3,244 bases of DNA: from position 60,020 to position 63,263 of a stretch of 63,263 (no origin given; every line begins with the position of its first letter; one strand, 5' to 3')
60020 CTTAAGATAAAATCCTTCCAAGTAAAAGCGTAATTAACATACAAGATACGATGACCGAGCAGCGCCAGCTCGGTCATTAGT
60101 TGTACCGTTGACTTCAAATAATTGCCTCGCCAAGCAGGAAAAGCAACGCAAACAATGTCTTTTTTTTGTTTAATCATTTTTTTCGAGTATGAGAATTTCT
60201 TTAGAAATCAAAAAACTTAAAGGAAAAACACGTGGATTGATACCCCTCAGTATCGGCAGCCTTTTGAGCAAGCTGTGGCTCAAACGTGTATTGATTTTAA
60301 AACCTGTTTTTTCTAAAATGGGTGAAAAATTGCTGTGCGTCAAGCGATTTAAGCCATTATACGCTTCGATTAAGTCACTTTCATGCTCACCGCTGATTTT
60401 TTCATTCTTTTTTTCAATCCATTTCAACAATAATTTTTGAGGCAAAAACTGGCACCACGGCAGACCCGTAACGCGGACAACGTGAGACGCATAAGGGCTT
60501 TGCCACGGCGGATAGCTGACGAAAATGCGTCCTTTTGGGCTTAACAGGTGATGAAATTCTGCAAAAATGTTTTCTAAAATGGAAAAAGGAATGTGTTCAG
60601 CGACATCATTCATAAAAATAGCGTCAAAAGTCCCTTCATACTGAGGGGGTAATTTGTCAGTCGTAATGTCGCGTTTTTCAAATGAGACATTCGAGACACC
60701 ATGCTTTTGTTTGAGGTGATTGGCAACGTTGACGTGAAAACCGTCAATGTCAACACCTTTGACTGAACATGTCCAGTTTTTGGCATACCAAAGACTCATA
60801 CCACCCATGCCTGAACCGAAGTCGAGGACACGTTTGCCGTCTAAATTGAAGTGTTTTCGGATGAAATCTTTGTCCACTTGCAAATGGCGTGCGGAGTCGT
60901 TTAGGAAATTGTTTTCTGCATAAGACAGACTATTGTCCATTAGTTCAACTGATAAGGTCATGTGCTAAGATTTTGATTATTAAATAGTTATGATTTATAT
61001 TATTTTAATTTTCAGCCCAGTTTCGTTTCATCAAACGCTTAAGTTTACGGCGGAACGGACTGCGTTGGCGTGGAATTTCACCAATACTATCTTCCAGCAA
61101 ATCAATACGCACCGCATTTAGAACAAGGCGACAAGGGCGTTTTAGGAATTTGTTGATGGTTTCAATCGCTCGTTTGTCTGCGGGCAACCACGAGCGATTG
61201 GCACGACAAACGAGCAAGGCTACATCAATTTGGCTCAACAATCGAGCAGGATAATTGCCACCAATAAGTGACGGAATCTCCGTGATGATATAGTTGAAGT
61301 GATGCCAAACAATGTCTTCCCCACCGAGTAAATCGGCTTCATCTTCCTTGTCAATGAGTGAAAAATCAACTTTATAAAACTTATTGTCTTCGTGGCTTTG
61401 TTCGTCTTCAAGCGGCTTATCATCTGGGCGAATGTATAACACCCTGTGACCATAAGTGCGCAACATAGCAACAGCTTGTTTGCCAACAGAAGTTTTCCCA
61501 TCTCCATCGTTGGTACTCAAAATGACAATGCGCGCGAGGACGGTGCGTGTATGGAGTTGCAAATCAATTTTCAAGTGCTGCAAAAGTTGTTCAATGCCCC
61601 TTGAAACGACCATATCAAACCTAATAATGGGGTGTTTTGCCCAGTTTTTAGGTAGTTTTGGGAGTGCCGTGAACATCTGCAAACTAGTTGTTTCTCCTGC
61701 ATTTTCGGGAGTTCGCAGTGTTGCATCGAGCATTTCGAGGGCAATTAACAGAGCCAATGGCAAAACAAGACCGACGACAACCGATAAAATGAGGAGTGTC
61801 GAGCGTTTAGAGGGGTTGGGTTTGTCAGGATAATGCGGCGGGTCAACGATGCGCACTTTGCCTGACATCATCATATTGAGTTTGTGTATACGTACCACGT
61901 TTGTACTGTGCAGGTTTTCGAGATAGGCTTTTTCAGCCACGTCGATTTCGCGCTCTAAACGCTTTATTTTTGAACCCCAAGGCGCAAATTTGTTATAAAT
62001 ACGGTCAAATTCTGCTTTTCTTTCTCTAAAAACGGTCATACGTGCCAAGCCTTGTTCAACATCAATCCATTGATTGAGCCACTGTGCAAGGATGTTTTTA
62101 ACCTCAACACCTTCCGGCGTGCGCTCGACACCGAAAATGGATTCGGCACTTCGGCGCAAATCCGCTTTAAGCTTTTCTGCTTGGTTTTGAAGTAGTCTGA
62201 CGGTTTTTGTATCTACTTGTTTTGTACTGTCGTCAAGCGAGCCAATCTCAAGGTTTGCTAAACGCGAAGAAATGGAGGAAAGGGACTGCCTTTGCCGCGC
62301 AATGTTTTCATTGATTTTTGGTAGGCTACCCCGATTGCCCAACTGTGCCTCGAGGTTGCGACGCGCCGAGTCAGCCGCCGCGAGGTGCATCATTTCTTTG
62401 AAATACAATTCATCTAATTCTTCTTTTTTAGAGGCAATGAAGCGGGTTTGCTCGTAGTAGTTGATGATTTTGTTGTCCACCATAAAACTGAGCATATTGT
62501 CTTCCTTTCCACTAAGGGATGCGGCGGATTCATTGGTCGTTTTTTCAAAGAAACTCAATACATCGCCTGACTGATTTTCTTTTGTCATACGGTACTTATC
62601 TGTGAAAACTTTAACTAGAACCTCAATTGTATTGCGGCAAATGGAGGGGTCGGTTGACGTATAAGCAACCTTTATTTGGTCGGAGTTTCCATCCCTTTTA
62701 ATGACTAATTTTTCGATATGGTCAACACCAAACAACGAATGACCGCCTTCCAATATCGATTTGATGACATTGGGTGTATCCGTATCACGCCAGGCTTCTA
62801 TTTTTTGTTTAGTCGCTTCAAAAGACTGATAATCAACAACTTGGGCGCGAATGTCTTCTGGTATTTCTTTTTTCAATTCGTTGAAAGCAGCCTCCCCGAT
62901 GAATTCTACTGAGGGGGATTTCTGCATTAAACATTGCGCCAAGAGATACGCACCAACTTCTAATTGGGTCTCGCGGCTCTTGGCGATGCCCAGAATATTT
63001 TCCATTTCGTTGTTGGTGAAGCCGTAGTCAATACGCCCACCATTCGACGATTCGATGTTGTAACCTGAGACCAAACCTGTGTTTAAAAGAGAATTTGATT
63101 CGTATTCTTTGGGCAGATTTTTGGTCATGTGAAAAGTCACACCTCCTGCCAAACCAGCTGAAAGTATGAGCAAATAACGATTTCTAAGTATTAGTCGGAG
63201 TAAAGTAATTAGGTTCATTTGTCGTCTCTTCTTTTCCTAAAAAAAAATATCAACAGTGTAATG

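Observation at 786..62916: Hyper-abundant non-palindromic 10-mer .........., about one copy per 1.3 kb, on both strands, inside and outside genes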

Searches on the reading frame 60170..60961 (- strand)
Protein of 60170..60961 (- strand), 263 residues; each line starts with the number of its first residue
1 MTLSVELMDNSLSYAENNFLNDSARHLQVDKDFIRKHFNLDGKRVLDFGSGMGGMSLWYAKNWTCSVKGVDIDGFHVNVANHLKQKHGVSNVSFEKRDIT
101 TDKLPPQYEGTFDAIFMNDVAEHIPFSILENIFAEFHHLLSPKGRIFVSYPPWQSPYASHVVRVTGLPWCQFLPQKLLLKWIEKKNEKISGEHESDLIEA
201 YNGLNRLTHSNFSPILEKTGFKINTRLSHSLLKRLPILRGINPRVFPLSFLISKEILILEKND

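Call 47: search_protein_families(library=pfam, max_evalue=0.000001, proteins=[window:60170-60961:-])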
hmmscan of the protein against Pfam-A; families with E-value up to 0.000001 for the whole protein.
window:60170-60961:- (263 aa): 6 families
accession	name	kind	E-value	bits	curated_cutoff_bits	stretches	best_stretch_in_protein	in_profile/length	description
PF13847.12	Methyltransf_31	-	1.6e-16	60.7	27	1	41-156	3-117/145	Methyltransferase domain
PF13649.12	Methyltransf_25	-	1.4e-14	55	27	1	45-144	1-97/97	Methyltransferase domain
PF13489.12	Methyltransf_23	-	1.7e-13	51.1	27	1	38-172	17-124/164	Methyltransferase domain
PF08241.18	Methyltransf_11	-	9.7e-12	45.8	21.2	1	46-148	1-95/95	Methyltransferase domain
PF08242.18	Methyltransf_12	-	2.9e-09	38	30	1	46-146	1-98/98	Methyltransferase domain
PF05175.20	MTS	-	2.7e-08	34.1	23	1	35-148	24-138/170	Methyltransferase small domain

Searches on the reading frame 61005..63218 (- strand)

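Call 6: search_protein_families(library=ncbifam, proteins=[window:61005-63218:-])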
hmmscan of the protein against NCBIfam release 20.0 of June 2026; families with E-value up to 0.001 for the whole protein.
window:61005-63218:- (737 aa): 4 families
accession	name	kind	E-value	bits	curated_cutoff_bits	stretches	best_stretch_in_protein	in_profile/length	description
TIGR03007.1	pepcterm_ChnLen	equivalog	5.7e-20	71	278.85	1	170-522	112-463/498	XrtA system polysaccharide chain length determinant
NF007350.0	PRK09841.1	equivalog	1.2e-07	30.2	1248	1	417-523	371-474/726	tyrosine-protein kinase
TIGR01005.1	eps_transp_fam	subfamily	1.7e-06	26.5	411.7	1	418-520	378-478/754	exopolysaccharide transport protein family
NF008568.0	PRK11519.1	equivalog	2.8e-06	25.8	1068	1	410-520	364-471/720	tyrosine-protein kinase Wzc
